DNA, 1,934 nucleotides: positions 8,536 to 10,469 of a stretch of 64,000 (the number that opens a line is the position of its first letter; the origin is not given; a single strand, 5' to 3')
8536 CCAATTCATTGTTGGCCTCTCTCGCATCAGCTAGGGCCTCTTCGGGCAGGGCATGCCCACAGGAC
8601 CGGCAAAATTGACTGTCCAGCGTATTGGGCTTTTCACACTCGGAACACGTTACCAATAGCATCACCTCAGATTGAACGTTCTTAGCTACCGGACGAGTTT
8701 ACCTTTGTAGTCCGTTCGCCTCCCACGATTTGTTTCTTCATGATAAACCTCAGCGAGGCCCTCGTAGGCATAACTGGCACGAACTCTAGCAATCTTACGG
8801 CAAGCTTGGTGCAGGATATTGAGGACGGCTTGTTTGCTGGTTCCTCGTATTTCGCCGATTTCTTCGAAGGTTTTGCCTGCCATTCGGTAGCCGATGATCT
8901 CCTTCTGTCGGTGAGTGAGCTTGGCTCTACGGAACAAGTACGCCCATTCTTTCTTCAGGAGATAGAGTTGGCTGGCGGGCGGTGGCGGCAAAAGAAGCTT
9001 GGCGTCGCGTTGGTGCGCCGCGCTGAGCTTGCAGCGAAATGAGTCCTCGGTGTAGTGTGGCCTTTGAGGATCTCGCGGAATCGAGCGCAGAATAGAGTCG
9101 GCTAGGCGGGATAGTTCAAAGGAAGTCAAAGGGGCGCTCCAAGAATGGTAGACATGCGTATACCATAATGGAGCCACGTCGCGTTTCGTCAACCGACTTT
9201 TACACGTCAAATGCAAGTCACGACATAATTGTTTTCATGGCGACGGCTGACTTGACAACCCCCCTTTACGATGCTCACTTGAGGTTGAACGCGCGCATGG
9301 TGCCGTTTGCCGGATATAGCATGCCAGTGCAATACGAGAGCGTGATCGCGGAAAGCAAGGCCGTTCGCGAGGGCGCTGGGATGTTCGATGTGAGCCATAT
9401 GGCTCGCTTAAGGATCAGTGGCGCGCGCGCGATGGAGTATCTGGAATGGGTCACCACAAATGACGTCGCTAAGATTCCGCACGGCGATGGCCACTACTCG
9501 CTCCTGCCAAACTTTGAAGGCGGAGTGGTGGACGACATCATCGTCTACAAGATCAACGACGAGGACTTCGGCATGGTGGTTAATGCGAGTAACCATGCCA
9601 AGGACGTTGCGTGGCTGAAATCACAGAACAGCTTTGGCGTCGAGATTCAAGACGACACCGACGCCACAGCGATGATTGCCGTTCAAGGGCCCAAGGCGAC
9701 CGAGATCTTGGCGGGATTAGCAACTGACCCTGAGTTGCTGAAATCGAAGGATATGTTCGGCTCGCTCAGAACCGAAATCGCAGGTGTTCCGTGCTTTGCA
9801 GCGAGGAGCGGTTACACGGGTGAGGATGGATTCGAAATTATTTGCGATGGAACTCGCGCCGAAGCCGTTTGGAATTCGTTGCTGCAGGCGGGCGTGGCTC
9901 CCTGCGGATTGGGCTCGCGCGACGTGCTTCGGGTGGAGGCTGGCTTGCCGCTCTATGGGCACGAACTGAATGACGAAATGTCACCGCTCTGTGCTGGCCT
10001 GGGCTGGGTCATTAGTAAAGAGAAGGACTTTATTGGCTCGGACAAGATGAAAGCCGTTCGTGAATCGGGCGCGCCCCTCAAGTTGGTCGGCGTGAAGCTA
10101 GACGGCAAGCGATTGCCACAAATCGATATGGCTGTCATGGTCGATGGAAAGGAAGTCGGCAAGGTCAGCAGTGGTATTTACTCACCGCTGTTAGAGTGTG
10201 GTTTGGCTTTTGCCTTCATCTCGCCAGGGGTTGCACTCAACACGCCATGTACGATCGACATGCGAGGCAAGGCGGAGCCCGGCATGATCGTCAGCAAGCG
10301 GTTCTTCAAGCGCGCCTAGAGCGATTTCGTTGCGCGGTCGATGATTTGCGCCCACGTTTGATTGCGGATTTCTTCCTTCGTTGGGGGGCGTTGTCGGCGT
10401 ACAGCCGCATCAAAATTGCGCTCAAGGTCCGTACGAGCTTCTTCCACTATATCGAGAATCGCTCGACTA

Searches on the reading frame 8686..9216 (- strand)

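Call 26: search_protein_families(library=pfam, proteins=[window:8686-9216:-], max_evalue=0.001)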
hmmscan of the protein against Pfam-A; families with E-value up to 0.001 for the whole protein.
window:8686-9216:- (176 aa): 1 family
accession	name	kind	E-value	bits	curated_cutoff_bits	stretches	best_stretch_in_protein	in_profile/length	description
PF04545.22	Sigma70_r4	-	3.7e-06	26.8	24.1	1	98-142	3-48/50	Sigma-70, region 4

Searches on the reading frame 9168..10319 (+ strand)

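Call 8: search_protein_families(library=pfam, proteins=[window:9168-10319:+], max_evalue=0.01)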
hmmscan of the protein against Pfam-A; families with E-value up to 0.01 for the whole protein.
window:9168-10319:+ (383 aa): 3 families
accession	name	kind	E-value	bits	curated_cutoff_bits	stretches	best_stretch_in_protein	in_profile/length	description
PF01571.26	GCV_T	-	2.6e-89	299.3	25.6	1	33-281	1-255/255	Aminomethyltransferase folate-binding domain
PF08669.17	GCV_T_C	-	1.6e-13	50.8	25.9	1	305-381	2-80/80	Glycine cleavage T-protein C-terminal barrel domain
PF10396.14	TrmE_N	-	0.0004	21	29.8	0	166-241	13-98/117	GTP-binding protein TrmE N-terminus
